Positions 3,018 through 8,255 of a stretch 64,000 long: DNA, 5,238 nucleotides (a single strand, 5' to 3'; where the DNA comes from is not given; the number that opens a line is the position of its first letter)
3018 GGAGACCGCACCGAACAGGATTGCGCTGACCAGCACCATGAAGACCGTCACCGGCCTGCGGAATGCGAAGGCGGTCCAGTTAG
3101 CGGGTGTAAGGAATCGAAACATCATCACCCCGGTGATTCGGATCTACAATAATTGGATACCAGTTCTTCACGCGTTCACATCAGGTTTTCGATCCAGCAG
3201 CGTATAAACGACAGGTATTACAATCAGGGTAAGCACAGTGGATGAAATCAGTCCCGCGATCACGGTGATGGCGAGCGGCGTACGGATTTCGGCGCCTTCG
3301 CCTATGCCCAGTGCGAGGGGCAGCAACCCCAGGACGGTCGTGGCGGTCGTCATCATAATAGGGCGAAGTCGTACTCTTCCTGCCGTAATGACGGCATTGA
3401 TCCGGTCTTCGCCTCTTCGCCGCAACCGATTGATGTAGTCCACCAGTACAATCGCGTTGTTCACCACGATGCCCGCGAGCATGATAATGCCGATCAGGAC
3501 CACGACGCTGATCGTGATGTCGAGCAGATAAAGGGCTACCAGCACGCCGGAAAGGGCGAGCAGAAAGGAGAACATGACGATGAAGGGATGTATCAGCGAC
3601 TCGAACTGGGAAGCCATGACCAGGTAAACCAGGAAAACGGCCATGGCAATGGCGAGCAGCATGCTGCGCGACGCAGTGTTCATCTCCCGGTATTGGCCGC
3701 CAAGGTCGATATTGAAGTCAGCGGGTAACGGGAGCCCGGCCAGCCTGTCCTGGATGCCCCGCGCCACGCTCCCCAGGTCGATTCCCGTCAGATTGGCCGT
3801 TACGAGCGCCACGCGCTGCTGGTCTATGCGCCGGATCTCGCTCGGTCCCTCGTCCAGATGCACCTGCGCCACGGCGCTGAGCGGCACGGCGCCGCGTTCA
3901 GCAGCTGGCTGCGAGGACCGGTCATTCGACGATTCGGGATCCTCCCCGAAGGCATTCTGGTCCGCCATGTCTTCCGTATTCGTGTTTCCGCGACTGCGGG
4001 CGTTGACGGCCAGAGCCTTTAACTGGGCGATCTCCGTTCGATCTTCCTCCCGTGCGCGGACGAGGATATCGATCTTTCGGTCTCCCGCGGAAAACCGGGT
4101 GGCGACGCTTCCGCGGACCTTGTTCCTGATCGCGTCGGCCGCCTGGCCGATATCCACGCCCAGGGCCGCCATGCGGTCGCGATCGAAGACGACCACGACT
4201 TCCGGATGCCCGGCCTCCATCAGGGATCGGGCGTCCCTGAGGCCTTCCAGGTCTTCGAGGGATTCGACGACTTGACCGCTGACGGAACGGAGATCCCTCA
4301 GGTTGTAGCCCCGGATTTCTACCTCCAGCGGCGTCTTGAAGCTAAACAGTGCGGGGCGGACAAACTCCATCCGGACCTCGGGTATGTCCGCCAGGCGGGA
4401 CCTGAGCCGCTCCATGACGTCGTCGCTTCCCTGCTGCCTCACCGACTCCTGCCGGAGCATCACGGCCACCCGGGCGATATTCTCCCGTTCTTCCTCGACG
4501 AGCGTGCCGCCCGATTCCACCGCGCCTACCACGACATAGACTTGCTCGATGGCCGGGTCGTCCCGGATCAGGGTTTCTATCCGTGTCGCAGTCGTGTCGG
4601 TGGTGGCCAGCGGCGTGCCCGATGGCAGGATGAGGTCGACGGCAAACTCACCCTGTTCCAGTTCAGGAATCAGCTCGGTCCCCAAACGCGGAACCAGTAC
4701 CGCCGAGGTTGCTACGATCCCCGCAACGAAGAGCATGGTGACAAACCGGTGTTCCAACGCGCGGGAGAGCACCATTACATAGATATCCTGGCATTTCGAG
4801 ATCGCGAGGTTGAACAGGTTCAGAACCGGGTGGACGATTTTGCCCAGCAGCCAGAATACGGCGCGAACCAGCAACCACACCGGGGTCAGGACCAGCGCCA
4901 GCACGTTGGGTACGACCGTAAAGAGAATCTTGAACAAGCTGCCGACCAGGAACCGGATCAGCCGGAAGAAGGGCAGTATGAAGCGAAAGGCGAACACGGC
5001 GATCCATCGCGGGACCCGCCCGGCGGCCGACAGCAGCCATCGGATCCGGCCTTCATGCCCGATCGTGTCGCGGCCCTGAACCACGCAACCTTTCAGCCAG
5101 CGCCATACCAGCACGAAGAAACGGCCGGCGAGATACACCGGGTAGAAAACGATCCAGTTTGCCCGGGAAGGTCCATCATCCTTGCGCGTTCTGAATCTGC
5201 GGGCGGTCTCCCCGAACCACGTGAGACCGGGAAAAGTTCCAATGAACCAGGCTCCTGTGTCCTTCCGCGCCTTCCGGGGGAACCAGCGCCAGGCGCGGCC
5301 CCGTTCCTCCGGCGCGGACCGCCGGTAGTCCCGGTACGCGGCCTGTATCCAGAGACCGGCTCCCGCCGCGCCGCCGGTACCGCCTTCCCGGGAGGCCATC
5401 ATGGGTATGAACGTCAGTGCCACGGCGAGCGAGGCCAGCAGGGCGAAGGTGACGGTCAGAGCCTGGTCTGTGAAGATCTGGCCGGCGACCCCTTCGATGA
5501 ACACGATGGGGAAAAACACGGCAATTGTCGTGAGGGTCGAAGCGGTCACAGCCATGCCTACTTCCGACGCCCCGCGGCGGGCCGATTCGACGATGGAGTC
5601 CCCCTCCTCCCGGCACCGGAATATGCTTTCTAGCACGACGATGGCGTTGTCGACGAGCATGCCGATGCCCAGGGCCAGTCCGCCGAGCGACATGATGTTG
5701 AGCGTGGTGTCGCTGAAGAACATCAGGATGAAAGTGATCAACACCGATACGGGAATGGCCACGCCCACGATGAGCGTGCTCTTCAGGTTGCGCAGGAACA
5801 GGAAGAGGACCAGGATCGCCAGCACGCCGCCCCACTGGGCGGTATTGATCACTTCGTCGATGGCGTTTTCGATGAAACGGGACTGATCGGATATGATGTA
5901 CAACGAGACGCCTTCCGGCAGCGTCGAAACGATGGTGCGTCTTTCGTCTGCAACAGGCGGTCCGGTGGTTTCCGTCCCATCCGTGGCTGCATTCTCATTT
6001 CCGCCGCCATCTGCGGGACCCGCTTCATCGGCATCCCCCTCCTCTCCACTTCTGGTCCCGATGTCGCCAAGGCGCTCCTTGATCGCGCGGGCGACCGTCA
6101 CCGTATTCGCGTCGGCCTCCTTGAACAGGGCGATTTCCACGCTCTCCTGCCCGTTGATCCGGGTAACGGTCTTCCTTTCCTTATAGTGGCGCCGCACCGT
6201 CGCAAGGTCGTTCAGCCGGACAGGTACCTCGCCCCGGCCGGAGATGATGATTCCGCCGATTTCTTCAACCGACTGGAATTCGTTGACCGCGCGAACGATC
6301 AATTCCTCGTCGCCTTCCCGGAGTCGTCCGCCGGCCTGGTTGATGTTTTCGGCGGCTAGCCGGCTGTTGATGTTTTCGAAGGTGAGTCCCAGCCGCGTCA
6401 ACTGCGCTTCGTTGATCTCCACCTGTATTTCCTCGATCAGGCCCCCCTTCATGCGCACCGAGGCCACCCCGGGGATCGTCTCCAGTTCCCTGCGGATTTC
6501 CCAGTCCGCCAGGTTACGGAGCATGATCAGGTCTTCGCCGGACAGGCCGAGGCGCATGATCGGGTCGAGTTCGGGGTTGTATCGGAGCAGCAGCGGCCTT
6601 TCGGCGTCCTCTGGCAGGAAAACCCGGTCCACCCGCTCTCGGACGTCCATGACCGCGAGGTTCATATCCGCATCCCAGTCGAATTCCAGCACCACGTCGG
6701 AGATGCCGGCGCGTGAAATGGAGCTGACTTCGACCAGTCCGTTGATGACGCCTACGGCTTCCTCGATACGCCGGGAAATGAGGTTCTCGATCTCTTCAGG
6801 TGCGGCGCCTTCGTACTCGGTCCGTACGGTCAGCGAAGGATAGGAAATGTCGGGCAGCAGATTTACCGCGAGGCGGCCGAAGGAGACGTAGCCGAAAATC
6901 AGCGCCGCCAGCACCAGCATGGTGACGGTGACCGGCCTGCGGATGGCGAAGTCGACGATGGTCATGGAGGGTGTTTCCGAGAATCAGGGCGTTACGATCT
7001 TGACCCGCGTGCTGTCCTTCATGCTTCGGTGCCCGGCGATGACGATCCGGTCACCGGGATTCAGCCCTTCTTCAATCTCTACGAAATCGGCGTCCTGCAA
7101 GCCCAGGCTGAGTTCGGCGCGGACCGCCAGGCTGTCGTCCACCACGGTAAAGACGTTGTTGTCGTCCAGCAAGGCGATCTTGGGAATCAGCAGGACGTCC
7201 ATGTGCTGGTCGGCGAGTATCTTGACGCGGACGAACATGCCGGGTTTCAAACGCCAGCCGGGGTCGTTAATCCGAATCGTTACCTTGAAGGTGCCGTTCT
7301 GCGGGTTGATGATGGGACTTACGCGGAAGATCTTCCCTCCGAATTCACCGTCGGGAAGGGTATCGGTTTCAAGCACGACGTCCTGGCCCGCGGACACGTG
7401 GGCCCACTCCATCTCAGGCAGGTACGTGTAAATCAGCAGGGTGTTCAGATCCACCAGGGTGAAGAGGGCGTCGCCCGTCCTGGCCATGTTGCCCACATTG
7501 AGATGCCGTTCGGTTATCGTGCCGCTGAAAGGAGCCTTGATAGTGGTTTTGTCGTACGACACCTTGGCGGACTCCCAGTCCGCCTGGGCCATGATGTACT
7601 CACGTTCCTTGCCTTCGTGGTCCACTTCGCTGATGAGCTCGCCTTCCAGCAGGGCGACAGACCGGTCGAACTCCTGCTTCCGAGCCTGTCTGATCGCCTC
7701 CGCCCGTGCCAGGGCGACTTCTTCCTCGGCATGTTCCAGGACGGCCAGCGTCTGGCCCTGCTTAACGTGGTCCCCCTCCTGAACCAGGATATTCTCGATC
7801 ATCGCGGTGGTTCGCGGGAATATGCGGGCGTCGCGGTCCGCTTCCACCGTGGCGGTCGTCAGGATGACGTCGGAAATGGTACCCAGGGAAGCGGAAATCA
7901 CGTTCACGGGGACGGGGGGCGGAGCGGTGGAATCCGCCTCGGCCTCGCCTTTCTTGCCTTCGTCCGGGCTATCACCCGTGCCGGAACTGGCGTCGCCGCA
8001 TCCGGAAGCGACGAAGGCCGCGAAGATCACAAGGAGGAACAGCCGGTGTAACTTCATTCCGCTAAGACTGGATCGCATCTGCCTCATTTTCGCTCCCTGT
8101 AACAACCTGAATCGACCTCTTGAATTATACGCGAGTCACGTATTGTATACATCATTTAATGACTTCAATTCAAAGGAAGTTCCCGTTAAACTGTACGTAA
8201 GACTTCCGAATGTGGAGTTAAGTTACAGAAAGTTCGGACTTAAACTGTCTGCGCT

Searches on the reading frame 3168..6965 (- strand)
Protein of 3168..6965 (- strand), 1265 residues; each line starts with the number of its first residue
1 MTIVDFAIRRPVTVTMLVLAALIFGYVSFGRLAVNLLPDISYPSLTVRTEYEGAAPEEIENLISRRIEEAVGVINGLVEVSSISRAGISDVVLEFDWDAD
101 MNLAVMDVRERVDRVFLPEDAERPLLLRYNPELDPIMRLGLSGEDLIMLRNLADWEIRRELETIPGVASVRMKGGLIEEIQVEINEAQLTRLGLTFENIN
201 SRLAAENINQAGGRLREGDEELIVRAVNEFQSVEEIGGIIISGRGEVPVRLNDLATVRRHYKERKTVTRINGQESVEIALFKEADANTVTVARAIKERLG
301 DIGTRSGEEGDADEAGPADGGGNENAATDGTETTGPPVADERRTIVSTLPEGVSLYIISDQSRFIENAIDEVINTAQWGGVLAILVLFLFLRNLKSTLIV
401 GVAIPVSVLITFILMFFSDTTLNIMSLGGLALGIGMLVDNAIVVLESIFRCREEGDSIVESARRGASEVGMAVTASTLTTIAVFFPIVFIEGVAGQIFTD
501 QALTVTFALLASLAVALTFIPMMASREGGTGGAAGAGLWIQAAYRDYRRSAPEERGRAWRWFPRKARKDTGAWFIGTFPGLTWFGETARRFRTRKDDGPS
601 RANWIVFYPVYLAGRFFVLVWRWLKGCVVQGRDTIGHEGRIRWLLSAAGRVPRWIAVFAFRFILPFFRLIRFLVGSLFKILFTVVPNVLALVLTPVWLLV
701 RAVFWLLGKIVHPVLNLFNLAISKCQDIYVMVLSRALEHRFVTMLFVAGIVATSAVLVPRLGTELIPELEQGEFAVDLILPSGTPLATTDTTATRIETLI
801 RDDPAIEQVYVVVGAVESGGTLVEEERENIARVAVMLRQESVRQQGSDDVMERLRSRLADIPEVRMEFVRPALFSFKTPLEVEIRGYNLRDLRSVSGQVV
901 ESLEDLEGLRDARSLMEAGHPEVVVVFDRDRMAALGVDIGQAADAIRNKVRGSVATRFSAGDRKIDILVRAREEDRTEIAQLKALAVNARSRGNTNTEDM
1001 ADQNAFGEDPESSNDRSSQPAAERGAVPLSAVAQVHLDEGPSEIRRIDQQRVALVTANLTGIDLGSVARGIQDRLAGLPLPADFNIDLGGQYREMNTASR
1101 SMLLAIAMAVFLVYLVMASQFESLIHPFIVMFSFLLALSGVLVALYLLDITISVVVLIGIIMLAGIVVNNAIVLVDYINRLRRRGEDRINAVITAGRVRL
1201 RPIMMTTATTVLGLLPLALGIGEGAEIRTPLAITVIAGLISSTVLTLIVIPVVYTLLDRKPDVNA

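Call 60: search_protein_families(library=pfam, max_evalue=0.00001, proteins=[window:3168-6965:-])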
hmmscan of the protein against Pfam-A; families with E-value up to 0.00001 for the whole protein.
window:3168-6965:- (1265 aa): 2 families
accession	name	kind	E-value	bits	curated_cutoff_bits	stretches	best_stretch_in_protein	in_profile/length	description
PF00873.25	ACR_tran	-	3.5e-241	803.4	28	3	671-1257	453-1020/1021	AcrB/AcrD/AcrF family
PF03176.21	MMPL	-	3.3e-08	33.3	20.5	0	381-531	154-306/333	MMPL family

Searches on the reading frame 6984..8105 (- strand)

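Call 60: search_protein_families(library=pfam, max_evalue=0.00001, proteins=[window:6984-8105:-])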
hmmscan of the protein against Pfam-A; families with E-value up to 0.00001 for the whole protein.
window:6984-8105:- (373 aa): 4 families
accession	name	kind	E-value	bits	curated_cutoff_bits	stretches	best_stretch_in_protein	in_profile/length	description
PF16576.10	HlyD_D23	-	4.5e-29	101.7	30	1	78-292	3-214/214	Barrel-sandwich domain of CusB or HlyD membrane-fusion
PF13437.12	HlyD_3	-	1.9e-22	80.4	22.2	1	188-289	1-106/106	HlyD family secretion protein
PF13533.13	Biotin_lipoyl_2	-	3e-09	36.9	29.8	0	95-124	3-32/32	Biotin-lipoyl like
PF00364.28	Biotin_lipoyl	-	1.1e-07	32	22.1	0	103-124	16-37/73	Biotin-requiring enzyme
